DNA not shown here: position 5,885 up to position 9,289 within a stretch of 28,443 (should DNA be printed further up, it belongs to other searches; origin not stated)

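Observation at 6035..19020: Seven-gene RND tripartite operon with two Ig-repeat lipoproteins and a TPR protein built in: candidate export or surface-assembly system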

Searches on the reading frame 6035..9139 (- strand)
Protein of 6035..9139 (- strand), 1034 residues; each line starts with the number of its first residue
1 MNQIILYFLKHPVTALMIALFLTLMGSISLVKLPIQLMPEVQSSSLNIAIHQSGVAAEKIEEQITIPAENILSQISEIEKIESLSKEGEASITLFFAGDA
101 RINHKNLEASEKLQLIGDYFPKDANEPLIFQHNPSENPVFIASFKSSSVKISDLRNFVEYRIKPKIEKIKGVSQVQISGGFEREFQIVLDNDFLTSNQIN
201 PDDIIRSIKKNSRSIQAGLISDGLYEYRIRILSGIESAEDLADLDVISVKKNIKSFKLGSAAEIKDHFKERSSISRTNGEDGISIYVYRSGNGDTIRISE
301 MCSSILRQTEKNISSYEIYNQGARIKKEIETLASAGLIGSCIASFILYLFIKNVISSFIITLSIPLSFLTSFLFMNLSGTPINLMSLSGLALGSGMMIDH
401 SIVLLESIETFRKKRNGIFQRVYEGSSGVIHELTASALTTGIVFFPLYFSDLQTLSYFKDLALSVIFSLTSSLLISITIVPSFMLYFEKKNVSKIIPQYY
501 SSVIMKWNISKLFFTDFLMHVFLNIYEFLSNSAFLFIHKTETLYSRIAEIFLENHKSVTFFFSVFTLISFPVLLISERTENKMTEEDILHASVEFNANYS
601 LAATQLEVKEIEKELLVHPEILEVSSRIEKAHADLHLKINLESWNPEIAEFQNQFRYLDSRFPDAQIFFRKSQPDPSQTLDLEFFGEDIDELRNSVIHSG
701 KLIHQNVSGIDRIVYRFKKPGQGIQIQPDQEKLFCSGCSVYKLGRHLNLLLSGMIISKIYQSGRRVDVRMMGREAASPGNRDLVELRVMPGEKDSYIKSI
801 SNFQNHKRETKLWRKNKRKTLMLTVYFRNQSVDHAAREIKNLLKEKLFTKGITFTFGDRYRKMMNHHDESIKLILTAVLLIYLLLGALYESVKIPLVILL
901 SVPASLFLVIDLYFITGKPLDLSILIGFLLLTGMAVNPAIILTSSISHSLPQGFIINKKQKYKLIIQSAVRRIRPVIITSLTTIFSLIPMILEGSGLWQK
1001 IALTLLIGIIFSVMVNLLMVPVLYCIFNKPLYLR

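Call 3: search_protein_families(library=pfam, proteins=[window:6035-9139:-], max_evalue=0.01)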
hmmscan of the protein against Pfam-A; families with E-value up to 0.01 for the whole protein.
window:6035-9139:- (1034 aa): 3 families
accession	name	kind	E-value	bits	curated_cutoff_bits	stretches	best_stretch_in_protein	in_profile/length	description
PF00873.25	ACR_tran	-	5.7e-142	475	28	1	5-1027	2-1020/1021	AcrB/AcrD/AcrF family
PF03176.21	MMPL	-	7e-15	55.2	20.5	2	863-1025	137-300/333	MMPL family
PF02355.23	SecD_SecF_C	-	6.2e-09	36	20.5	1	869-1020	32-179/189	Protein export membrane protein SecD/SecF, C-terminal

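Call 4: search_protein_families(library=ncbifam, proteins=[window:6035-9139:-], max_evalue=0.01)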
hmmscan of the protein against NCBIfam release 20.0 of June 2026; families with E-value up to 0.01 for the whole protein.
window:6035-9139:- (1034 aa): 22 families
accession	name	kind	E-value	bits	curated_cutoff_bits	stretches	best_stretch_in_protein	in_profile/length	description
NF033617.1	RND_permease_2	subfamily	4.4e-111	372.5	1250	2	7-482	3-482/1009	multidrug efflux RND transporter permease subunit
NF000282.2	RND_permease_1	subfamily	5.8e-88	296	1250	2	7-624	3-606/1029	multidrug efflux RND transporter permease subunit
TIGR00914.1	2A0601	subfamily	1.8e-76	257.8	701.45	2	3-533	4-545/1051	CusA/CzcA family heavy metal efflux RND transporter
TIGR00915.1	2A0602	subfamily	4.7e-74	249.9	940.35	2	7-564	4-576/1050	efflux RND transporter permease subunit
NF007905.0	PRK10614.1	equivalog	6.6e-63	212.8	1774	2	7-489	6-491/1025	multidrug efflux RND transporter permease subunit MdtC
NF007798.0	PRK10503.1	equivalog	3.1e-58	197.2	1584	2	8-483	16-494/1040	MdtB/MuxB family multidrug efflux RND transporter permease subunit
NF007133.0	PRK09579.1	equivalog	2.3e-48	164.5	1763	2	7-483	6-484/1017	multidrug efflux RND transporter permease subunit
NF007842.1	PRK10555.1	equivalog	1.8e-43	148.6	1854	2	7-483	4-492/1036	multidrug efflux RND transporter permease AcrD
NF007131.0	PRK09577.1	equivalog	2.4e-41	141.4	1768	2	7-483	4-491/1045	multidrug efflux RND transporter permease subunit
NF000037.1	RND_perm_OqxB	exception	4.6e-40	137.3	2200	2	7-507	6-519/1050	multidrug efflux RND transporter permease subunit OqxB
NF011706.2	PRK15127.1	equivalog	1.4e-39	135.7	2150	2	7-484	4-493/1049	multidrug efflux RND transporter permease subunit AcrB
TIGR00916.1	2A0604s01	subfamily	3.9e-13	49.6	148.6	1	868-1016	88-230/231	SecD/SecF family protein translocase subunit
TIGR00966.2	transloc_SecF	equivalog_domain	2e-12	47.2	160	1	868-1023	124-275/279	protein translocase subunit SecF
NF009583.0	PRK13024.1-3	subfamily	8.1e-11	40.7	721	2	898-1020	607-726/755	protein translocase subunit SecDF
TIGR00921.1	2A067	subfamily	2.4e-09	35.8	351.9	2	872-1026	197-345/733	hydrophobe/amphiphile efflux-3 (HAE3) family transporter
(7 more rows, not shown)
